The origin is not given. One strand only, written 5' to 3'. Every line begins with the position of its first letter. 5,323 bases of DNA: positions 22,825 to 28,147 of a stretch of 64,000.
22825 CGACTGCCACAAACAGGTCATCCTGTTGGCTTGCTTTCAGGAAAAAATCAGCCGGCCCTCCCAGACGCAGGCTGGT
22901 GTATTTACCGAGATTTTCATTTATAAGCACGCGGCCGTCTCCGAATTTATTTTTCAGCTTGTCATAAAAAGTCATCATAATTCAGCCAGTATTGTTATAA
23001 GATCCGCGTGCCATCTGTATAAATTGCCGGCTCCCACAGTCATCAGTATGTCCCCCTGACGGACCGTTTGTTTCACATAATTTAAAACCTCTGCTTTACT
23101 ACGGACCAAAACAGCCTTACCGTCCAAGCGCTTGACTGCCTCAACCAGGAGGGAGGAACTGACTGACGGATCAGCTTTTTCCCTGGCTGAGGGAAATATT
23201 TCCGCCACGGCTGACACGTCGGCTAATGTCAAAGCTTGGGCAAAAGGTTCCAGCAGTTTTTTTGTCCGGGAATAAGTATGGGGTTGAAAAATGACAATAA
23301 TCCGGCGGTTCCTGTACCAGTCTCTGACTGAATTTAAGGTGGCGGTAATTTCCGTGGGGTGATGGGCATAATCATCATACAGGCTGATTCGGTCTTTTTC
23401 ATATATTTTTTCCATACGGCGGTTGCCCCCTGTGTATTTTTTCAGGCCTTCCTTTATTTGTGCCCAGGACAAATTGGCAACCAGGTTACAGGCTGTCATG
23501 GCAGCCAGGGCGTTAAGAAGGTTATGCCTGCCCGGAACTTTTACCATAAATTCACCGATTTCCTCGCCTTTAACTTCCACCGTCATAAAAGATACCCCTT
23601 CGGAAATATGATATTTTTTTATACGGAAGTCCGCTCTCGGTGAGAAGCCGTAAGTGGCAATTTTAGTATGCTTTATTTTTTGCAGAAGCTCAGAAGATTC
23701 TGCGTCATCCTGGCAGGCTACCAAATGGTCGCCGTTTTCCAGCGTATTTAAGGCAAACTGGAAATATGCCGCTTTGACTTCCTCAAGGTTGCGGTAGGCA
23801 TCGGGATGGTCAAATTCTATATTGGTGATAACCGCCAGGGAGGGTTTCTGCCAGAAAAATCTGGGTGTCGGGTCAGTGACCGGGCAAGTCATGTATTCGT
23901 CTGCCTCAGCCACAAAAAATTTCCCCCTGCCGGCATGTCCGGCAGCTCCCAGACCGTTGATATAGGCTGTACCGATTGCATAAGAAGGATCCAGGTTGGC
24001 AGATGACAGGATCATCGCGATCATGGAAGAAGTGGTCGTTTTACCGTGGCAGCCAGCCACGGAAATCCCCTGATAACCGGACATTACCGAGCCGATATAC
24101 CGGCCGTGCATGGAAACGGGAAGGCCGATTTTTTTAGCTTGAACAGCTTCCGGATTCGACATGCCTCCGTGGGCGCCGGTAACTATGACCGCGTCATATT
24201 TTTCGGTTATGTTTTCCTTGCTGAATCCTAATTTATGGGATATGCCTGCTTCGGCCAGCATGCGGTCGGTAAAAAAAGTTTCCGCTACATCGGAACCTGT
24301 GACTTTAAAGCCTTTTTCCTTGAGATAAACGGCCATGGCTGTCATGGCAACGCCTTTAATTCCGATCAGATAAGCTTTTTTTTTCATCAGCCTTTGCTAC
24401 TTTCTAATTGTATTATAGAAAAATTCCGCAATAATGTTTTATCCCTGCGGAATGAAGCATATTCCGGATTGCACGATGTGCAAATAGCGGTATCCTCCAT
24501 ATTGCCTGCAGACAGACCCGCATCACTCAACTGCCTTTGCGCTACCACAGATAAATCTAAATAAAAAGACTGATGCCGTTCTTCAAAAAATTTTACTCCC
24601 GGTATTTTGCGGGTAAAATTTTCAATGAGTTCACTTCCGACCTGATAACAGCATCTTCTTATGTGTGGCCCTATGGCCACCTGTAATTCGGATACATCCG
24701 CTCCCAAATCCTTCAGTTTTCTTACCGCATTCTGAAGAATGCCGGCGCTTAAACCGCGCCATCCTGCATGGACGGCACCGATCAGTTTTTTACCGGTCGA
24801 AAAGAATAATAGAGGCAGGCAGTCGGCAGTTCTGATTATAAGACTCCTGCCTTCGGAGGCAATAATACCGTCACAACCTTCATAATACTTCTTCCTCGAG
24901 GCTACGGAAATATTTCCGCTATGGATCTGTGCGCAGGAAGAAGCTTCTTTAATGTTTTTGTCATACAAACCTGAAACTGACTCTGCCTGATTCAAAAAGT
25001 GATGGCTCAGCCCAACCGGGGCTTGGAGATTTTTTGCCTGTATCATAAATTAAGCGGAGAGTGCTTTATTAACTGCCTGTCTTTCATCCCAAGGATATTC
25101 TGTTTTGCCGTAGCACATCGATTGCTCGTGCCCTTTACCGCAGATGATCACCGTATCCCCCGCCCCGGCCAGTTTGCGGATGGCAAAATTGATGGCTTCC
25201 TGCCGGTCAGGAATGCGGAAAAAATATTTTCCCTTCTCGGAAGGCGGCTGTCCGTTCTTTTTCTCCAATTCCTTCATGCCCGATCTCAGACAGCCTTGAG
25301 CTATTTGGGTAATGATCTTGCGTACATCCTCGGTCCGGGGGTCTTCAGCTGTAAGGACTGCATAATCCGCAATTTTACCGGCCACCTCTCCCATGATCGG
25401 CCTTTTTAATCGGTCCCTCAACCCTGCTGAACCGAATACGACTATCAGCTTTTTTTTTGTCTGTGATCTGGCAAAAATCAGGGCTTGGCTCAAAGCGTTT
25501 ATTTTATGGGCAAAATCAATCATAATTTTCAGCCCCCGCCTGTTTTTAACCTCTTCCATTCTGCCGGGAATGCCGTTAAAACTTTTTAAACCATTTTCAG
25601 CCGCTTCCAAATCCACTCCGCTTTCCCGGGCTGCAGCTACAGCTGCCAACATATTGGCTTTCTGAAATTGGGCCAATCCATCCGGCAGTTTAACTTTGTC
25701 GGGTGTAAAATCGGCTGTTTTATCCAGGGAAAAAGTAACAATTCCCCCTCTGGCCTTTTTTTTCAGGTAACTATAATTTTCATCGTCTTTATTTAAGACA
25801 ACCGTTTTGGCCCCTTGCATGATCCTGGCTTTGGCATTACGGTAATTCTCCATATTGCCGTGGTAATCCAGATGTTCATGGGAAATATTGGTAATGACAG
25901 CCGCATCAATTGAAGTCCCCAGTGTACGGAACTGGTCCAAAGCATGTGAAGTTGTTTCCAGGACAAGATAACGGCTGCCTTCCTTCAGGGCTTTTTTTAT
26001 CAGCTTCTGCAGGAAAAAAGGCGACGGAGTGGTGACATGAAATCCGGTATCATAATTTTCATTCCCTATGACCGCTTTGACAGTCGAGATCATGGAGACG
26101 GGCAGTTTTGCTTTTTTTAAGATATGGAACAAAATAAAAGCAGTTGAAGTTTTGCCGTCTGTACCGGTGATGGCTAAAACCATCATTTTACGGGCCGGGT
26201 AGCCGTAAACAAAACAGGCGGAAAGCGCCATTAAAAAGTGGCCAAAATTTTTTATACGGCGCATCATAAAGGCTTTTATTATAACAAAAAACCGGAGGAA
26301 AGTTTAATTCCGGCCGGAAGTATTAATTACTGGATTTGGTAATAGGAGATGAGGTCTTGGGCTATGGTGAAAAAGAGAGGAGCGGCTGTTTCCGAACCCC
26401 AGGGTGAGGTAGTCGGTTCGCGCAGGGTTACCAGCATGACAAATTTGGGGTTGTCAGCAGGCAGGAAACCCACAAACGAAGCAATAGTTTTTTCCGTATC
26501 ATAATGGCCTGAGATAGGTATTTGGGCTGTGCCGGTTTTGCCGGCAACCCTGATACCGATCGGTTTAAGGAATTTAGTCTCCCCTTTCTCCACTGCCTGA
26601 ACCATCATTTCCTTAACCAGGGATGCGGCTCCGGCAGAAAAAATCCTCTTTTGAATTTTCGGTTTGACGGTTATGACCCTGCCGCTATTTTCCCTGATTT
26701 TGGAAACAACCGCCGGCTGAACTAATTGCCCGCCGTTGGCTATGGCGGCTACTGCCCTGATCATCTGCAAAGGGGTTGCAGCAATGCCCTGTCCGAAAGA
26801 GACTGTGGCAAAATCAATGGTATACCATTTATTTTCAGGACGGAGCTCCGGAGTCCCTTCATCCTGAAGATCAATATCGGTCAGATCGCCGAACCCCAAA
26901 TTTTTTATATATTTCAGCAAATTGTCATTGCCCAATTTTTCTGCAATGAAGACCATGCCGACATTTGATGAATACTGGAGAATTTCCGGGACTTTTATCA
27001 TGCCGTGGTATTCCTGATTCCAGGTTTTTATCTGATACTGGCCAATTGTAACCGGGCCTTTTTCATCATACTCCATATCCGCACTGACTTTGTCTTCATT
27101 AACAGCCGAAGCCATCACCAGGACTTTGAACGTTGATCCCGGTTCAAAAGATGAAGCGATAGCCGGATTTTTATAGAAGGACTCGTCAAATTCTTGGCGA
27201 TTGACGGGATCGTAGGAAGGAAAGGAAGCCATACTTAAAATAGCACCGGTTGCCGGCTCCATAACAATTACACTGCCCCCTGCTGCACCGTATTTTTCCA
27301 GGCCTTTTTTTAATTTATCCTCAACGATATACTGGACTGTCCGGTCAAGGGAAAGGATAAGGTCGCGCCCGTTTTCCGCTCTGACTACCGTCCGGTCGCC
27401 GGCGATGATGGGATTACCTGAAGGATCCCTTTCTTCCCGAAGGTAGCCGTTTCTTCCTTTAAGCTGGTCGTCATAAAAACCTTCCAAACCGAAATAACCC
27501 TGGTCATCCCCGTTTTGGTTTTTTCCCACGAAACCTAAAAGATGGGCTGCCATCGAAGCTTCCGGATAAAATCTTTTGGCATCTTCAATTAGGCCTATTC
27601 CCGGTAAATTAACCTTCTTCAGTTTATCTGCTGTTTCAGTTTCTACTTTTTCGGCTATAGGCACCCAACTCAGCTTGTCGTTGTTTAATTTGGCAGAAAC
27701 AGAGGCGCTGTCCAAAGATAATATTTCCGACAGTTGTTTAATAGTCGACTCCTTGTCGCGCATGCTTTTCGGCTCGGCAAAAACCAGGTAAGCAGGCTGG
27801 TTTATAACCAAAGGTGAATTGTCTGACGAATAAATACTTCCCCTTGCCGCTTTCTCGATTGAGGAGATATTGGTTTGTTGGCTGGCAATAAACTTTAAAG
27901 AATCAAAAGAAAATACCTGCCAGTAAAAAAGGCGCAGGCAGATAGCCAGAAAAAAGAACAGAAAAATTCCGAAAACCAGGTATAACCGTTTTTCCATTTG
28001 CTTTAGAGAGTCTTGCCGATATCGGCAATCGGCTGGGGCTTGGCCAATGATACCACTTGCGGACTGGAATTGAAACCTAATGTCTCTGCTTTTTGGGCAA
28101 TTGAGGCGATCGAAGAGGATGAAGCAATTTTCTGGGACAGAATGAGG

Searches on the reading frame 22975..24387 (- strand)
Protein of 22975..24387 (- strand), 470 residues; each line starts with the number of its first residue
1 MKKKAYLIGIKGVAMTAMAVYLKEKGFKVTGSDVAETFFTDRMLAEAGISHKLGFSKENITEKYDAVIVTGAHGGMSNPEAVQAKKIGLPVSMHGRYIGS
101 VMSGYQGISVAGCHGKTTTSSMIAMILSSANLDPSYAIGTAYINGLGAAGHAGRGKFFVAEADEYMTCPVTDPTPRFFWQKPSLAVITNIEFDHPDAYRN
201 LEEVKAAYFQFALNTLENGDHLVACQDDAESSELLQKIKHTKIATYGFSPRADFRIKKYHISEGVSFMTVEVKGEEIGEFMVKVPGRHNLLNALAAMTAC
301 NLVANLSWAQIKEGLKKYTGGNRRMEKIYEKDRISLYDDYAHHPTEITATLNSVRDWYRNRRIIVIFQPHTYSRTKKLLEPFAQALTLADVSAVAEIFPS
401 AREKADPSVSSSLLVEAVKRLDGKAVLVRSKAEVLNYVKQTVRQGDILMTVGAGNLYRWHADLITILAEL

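Call 9: search_protein_families(library=pfam, proteins=[window:22975-24387:-])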
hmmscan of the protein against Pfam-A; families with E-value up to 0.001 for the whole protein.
window:22975-24387:- (470 aa): 3 families
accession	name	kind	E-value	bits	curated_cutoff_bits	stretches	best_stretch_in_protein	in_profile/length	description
PF08245.18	Mur_ligase_M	-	4.5e-24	86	24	1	110-299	1-199/200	Mur ligase middle domain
PF02875.26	Mur_ligase_C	-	1.5e-20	74.8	28.4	1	323-454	1-127/127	Mur ligase, glutamate ligase domain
PF01225.30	Mur_ligase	-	1.4e-14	54.6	21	1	6-104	3-93/95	Mur ligase family, catalytic domain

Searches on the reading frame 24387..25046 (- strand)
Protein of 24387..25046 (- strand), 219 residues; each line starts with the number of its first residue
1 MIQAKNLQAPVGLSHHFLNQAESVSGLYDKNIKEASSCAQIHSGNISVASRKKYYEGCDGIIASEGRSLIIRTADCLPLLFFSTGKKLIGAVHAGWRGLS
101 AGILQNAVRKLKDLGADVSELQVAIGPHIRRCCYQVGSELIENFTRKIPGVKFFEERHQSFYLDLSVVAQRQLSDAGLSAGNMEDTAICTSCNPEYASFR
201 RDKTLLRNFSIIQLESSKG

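Call 9: search_protein_families(library=pfam, proteins=[window:24387-25046:-])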
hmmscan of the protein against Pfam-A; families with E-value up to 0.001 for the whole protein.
window:24387-25046:- (219 aa): 1 family
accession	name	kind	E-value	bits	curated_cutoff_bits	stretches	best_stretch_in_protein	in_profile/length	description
PF02578.20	Cu-oxidase_4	-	3.8e-45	154.6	22.9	1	33-203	44-227/238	Multi-copper polyphenol oxidoreductase laccase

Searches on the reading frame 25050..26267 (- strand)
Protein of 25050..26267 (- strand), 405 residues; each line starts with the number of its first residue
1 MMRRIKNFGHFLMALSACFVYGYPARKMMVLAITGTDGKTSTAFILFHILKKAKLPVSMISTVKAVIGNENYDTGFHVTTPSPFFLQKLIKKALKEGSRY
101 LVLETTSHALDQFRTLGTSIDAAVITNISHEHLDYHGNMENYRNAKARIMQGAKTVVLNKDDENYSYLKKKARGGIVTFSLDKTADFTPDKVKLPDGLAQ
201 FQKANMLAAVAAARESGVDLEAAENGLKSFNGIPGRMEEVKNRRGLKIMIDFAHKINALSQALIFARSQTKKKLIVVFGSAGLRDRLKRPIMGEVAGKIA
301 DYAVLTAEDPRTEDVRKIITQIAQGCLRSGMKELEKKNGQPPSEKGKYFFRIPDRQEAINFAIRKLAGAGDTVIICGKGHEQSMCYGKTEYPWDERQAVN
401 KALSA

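Call 83: search_protein_families(library=pfam, max_evalue=0.01, proteins=[window:25050-26267:-])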
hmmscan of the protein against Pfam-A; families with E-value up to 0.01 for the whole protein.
window:25050-26267:- (405 aa): 2 families
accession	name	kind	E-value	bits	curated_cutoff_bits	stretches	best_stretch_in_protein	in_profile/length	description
PF08245.18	Mur_ligase_M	-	3.9e-36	125.3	24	1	33-194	1-161/200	Mur ligase middle domain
PF02875.26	Mur_ligase_C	-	2.3e-25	90.3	28.4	1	235-379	1-127/127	Mur ligase, glutamate ligase domain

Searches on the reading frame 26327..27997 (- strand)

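Call 83: search_protein_families(library=pfam, max_evalue=0.01, proteins=[window:26327-27997:-])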
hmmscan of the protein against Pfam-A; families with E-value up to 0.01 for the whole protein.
window:26327-27997:- (556 aa): 2 families
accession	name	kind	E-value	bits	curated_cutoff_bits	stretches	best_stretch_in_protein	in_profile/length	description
PF00905.27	Transpeptidase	-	7.8e-74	249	22.1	1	241-545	1-297/299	Penicillin binding protein transpeptidase domain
PF03717.20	PBP_dimer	-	1.1e-24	88.3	24.4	1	49-197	3-176/180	Penicillin-binding Protein dimerisation domain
